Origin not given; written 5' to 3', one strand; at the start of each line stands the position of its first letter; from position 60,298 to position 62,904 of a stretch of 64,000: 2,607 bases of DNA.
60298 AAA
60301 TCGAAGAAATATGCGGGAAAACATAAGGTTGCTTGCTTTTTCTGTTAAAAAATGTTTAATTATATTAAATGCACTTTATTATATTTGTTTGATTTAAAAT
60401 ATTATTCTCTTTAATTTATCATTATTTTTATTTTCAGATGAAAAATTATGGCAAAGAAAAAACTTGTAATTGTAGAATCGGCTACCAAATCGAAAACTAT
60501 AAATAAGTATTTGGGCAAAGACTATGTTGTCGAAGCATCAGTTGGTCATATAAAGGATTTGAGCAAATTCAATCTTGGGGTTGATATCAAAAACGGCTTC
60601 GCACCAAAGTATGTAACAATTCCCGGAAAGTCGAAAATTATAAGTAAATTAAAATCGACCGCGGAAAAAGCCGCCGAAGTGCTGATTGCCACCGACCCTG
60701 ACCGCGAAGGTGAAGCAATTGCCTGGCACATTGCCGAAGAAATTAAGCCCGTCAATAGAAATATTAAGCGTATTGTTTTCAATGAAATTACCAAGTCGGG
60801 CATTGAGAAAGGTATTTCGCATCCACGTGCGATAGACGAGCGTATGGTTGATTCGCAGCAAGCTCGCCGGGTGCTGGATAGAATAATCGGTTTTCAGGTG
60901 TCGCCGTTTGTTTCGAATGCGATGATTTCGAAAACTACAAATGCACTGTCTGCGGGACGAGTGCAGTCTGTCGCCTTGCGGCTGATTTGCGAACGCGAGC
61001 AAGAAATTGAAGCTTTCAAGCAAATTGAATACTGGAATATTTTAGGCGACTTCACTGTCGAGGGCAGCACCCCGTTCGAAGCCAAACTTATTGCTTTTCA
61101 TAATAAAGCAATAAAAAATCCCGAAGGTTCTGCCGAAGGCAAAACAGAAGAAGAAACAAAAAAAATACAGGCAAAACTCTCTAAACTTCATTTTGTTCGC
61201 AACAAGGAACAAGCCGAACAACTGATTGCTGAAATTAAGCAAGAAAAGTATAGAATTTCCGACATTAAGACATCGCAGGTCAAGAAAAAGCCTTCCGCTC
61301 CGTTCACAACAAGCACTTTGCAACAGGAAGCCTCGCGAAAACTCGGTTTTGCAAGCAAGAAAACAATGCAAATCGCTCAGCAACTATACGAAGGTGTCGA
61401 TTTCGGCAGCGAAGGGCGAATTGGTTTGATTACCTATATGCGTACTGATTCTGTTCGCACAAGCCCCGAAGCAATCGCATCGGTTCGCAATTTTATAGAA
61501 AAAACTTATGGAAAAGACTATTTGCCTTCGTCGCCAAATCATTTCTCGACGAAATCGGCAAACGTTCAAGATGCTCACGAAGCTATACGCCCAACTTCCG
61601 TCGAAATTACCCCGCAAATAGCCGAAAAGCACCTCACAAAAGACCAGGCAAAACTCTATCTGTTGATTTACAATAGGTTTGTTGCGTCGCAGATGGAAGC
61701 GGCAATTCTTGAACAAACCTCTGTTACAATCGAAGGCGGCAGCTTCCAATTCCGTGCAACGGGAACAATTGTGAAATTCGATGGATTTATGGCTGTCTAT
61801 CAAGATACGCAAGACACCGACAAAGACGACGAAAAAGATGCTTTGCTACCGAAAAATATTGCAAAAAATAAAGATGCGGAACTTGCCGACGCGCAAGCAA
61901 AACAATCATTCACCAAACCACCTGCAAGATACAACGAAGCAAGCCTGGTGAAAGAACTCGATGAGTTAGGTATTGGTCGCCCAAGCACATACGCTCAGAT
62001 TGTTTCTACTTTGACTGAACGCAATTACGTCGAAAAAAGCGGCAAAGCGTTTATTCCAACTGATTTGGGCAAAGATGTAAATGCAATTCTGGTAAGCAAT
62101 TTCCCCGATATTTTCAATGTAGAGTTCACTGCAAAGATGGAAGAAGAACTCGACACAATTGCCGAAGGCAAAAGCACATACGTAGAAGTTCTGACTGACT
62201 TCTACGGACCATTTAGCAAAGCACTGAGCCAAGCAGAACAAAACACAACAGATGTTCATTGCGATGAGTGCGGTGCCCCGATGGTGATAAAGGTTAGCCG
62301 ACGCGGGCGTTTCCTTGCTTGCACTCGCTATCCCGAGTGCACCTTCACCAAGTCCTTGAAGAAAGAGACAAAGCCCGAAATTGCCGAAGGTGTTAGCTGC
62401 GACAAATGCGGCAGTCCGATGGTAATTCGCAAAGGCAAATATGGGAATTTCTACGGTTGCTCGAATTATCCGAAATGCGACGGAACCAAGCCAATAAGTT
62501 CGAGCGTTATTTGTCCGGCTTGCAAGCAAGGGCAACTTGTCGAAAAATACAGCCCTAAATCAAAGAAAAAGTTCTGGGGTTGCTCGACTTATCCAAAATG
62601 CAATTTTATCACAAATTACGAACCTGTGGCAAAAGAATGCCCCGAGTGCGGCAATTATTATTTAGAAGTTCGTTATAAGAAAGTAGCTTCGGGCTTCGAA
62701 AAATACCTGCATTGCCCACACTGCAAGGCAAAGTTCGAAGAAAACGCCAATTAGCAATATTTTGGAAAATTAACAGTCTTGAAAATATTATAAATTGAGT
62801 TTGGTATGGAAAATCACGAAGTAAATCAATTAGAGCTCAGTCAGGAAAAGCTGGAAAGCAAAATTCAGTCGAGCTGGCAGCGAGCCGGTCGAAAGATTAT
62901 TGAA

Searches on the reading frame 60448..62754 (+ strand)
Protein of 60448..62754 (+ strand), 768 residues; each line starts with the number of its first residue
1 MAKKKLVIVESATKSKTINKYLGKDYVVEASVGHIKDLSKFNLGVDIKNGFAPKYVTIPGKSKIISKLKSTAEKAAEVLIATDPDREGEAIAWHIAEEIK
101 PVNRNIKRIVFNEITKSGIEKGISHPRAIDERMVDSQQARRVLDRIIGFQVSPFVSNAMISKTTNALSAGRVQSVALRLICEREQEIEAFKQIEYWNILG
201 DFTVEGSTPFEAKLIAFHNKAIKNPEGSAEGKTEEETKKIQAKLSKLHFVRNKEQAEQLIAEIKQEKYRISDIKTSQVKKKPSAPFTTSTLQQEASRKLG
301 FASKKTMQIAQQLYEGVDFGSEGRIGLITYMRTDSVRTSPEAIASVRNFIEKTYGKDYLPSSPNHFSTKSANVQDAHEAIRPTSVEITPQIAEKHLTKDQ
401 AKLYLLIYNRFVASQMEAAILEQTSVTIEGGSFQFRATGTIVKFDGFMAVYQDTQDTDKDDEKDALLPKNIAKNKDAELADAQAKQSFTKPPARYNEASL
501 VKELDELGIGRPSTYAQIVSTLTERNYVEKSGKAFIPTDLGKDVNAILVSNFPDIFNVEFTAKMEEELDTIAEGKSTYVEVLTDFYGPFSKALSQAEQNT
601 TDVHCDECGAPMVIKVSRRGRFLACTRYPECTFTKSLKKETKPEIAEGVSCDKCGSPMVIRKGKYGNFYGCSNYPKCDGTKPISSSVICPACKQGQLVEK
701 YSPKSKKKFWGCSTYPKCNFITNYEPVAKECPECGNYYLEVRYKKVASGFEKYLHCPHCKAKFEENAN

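Call 11: search_protein_families(library=ncbifam, proteins=[window:60448-62754:+])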
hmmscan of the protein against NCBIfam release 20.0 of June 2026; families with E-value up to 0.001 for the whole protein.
window:60448-62754:+ (768 aa): 12 families
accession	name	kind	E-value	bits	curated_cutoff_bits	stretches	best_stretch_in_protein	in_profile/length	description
TIGR01051.1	topA_bact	equivalog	6.7e-233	775.2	456.4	2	6-637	1-631/632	type I DNA topoisomerase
NF004966.0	PRK06319.1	equivalog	9.7e-221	735.2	868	2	3-723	2-730/862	DNA topoisomerase I/SWI domain fusion protein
NF006451.0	PRK08780.1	equivalog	1.8e-196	655.1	1265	1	3-602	2-582/824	DNA topoisomerase I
TIGR01054.1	rgy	equivalog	1.5e-92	310.9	471.7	2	257-587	852-1167/1172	reverse gyrase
TIGR01057.1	topA_arch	equivalog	7.4e-83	278.8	458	2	233-631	222-618/618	DNA topoisomerase I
NF005829.0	PRK07726.1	subfamily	3e-77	260.8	597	1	56-643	74-649/669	DNA topoisomerase 3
NF005555.0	PRK07220.1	equivalog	4.3e-75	253.5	635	3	233-640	227-628/740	DNA topoisomerase I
NF004438.0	PRK05776.1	equivalog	6.4e-75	252.6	793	2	227-627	226-611/677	DNA topoisomerase I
TIGR01056.1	topB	subfamily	4.7e-66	223.7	515.75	1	70-682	90-645/706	DNA topoisomerase III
NF011532.0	PRK14973.1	equivalog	1.3e-62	211.9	930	2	232-638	225-624/936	DNA topoisomerase I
NF006032.0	PRK08173.1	equivalog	4e-42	143.9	1058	1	74-580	95-592/863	DNA topoisomerase III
NF011313.0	PRK14724.1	equivalog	6.4e-29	100.3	1088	1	24-575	38-607/988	DNA topoisomerase III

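Call 37: find_encoding_contigs(protein=window:60448-62754:+, flank=10000, max_places=4)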
Protein window:60448-62754:+ (768 aa): no gene with exactly this product is on record in the collection.
